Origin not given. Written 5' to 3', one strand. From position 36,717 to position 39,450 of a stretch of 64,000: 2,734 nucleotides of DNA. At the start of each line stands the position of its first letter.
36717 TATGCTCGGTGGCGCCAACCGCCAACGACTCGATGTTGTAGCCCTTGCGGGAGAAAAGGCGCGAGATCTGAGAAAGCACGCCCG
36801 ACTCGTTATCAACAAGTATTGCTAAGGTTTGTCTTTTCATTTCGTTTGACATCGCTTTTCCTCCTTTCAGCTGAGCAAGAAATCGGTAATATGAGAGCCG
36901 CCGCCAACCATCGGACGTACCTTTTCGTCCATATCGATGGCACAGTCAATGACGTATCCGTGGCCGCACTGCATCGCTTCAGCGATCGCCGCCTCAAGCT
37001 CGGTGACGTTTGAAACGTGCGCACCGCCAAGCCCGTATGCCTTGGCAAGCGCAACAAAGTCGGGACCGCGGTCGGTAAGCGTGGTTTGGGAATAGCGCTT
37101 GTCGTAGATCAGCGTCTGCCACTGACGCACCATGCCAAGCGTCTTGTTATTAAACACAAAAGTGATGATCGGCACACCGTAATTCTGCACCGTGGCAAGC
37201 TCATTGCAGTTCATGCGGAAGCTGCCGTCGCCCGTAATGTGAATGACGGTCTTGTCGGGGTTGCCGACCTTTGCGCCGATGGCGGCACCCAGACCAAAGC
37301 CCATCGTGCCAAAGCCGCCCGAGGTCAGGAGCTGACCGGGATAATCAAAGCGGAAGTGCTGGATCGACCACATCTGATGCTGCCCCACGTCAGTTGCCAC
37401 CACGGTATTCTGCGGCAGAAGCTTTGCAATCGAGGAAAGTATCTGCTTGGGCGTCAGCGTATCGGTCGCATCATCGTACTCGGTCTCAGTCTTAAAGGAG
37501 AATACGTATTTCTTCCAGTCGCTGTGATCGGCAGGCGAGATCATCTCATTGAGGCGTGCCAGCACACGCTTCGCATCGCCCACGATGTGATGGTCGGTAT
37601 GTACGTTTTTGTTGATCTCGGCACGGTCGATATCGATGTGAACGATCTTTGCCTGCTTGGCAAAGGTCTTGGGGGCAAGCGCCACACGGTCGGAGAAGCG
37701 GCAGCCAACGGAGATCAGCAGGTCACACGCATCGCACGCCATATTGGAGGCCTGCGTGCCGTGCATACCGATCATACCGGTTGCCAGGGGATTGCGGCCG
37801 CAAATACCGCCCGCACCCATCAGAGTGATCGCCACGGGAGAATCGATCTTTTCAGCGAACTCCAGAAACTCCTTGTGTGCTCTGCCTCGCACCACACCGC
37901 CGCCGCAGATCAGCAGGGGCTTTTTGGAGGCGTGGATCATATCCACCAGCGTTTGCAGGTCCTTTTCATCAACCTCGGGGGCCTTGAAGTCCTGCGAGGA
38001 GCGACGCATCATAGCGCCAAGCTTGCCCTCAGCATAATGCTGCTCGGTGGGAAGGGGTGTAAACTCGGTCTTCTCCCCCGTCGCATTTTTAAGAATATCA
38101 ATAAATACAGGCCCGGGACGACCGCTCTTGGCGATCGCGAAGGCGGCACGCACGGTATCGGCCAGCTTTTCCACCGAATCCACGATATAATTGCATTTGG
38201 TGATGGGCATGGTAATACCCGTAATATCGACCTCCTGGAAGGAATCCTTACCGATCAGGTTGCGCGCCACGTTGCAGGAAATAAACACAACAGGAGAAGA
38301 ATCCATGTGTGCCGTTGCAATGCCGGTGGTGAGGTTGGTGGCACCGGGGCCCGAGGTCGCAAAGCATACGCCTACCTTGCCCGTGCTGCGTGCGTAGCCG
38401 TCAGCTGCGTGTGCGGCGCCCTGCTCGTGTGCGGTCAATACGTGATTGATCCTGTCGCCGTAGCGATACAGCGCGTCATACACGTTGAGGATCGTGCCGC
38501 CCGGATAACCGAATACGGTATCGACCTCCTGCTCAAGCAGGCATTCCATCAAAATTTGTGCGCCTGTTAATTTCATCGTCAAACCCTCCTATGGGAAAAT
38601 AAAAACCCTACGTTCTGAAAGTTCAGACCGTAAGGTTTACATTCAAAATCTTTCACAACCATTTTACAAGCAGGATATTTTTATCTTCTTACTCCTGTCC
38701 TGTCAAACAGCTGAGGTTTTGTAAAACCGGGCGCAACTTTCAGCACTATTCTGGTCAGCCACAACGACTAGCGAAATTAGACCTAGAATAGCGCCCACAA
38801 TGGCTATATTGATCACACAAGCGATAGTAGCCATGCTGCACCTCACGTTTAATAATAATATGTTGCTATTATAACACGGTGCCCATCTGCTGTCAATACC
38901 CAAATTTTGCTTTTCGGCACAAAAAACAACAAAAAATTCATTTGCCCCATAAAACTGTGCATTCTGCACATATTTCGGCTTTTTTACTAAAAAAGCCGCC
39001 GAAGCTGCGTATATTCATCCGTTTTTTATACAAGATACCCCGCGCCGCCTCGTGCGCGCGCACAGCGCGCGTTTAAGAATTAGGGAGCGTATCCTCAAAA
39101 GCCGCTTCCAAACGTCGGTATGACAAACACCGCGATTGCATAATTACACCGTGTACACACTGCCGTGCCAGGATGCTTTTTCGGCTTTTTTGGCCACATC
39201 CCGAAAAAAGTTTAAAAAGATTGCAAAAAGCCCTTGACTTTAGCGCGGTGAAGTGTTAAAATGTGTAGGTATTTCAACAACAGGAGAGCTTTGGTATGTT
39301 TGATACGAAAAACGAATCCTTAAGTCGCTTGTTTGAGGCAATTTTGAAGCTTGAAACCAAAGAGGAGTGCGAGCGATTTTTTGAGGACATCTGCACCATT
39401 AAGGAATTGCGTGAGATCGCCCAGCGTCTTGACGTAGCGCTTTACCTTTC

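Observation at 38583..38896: Candidate leader-peptide (ribosome-mediated) attenuator in front of the 12-gene ilv-leu operon, where a T-box would be expected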

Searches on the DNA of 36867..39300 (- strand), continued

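Call 85: search_rna_families(sources=[L104, L006, L039], threshold=gathering, show_alignments=3)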
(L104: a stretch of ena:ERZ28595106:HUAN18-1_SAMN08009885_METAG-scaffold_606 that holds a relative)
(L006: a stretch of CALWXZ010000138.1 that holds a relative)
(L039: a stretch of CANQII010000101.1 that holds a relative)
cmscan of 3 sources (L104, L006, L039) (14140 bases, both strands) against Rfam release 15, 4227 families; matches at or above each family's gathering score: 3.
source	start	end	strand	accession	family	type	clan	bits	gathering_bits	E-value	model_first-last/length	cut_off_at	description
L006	2726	2944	+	RF00230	T-box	Cis-reg; leader;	-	114.9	93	2.4e-25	1-219/219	no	T-box leader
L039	2741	2959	+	RF00230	T-box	Cis-reg; leader;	-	105.7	93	5.5e-23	1-219/219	no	T-box leader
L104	886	1128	+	RF00230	T-box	Cis-reg; leader;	-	95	93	3.3e-20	1-219/219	no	T-box leader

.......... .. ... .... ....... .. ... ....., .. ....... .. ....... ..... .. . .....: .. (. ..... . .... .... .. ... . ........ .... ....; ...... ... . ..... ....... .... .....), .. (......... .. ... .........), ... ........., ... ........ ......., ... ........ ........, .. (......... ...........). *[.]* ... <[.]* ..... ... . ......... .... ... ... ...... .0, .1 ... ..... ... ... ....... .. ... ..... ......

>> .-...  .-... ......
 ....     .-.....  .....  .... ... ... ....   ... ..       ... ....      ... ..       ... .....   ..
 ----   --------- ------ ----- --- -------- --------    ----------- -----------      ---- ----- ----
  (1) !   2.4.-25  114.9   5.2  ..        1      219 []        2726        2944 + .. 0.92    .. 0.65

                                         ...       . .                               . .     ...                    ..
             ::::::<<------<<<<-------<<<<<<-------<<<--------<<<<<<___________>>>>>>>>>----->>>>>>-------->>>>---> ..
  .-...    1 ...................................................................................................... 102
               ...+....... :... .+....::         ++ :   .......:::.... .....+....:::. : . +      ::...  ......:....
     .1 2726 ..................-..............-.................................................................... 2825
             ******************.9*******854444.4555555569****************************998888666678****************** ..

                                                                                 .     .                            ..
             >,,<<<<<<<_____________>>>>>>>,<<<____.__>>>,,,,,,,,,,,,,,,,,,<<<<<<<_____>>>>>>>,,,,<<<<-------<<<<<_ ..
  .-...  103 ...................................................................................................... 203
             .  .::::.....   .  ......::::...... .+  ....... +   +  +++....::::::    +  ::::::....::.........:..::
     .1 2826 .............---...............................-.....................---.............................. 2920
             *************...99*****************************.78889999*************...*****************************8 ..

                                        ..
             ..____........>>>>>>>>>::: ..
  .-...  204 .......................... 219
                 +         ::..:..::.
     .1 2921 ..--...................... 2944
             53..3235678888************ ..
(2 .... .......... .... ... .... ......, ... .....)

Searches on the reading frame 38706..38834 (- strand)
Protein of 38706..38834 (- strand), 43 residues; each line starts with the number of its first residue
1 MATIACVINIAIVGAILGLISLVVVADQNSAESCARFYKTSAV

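Call 10: find_homologous_proteins(query=window:38706-38834:-, max_evalue=10)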
Query seq(43 aa) (43 aa): 3 proteins with E <= 10 among 3 candidates.
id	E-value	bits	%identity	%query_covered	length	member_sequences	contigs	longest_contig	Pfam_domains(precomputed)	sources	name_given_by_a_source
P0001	6.2e-15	70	88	100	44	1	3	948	-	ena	-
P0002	2.7e-14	68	88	100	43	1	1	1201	-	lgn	-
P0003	5.2e-13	64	86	100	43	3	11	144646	-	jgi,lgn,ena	-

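Call 12: find_encoding_contigs(protein=P0003, flank=3000, max_places=10)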
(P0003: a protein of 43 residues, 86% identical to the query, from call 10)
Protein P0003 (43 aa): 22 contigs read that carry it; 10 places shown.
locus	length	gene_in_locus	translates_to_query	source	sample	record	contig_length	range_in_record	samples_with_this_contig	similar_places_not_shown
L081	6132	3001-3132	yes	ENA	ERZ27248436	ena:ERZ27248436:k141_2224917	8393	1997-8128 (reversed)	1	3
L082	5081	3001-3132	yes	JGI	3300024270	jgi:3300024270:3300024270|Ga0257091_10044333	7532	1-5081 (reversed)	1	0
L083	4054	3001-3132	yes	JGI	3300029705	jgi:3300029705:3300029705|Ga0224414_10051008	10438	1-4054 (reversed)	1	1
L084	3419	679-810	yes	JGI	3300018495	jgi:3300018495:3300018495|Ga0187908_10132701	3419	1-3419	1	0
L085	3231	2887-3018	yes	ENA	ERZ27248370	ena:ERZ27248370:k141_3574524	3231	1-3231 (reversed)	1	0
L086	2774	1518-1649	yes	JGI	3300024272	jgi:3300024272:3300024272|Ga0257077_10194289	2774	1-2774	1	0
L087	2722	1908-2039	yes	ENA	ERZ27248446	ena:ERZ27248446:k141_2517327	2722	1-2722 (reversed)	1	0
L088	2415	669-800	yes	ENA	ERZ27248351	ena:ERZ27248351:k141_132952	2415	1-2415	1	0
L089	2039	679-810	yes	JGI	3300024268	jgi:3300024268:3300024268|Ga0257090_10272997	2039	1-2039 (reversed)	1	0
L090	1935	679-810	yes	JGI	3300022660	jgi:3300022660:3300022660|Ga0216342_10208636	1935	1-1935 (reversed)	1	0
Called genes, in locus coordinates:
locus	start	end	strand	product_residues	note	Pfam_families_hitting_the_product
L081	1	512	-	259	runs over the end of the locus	?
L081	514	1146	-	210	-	PF01634:HisG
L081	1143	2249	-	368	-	PF13393:tRNA-synt_His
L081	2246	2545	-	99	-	PF01371:Trp_repressor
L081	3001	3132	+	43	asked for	-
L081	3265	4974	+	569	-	PF02776:TPP_enzyme_N, PF00205:TPP_enzyme_M, PF02775:TPP_enzyme_C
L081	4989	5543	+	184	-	PF01842:ACT, PF13291:ACT_4 (faint), PF22629:ACT_AHAS_ss, PF13710:ACT_5, PF10369:ALS_ss_C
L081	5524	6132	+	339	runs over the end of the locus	PF02826:2-Hacid_dh_C (weak), PF03446:NAD_binding_2 (weak), PF07991:KARI_N, PF01450:KARI_C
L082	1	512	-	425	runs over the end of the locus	PF00815:Histidinol_dh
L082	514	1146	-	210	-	PF01634:HisG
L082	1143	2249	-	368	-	PF13393:tRNA-synt_His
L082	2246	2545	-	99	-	PF01371:Trp_repressor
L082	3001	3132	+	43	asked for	-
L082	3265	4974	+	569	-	PF02776:TPP_enzyme_N, PF00205:TPP_enzyme_M, PF02775:TPP_enzyme_C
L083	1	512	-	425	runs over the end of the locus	PF00815:Histidinol_dh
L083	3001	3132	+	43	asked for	-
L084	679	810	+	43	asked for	-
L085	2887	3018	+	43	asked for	-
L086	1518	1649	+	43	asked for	-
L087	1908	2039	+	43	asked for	-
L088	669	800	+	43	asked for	-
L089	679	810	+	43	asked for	-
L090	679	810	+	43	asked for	-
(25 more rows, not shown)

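Call 18: find_encoding_contigs(protein=P0001, flank=1500, max_places=3)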
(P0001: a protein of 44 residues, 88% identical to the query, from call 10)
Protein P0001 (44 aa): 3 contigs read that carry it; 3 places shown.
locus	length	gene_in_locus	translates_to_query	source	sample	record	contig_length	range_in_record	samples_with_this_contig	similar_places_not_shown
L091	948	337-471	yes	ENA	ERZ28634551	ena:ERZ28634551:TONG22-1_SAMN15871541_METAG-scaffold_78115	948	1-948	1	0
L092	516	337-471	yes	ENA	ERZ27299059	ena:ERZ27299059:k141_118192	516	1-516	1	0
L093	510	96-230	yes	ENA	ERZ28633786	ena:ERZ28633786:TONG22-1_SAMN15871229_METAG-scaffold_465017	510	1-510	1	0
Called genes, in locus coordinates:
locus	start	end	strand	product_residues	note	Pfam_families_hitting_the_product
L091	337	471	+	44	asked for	-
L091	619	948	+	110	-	?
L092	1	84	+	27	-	?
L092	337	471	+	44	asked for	-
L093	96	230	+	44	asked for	-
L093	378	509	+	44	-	?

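Call 19: find_encoding_contigs(protein=P0002, flank=1500, max_places=3)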
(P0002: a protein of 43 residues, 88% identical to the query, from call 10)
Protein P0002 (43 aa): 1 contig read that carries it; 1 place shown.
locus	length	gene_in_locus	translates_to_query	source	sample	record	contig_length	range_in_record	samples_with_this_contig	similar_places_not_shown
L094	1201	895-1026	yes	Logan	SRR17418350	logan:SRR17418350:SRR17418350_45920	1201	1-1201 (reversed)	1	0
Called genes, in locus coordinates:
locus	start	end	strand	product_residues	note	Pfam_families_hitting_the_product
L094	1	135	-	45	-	?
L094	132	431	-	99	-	PF01371:Trp_repressor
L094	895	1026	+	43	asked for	-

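Call 61: search_protein_families(library=ncbifam, proteins=[window:38706-38834:-], max_evalue=10)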
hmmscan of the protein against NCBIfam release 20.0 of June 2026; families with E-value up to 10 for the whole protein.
seq(43 aa): 1 family
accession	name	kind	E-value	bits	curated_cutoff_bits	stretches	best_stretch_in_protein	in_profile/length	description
NF040783.1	DVU0150_fam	equivalog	0.071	13.5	70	1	3-25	62-84/99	DVU0150 family protein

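Call 62: search_protein_families(library=pfam, proteins=[window:38706-38834:-], max_evalue=10)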
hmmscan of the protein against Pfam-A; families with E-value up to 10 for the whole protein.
seq(43 aa): 0 families
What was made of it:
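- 38703..38834 (-): Leader ORF (43 codons plus UGA): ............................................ No Pfam or NCBIfam family matches (calls 61, 62).
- On Small membrane protein / sORF with independent function: No family matches (calls 61, 62).
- No protein family matches (calls 61, 62), and only three homologous clusters exist in 5.8 billion proteins (call 10).
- Tried and rejected: Pfam and NCBIfam gave nothing beyond hydrophobic noise (calls 61, 62).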
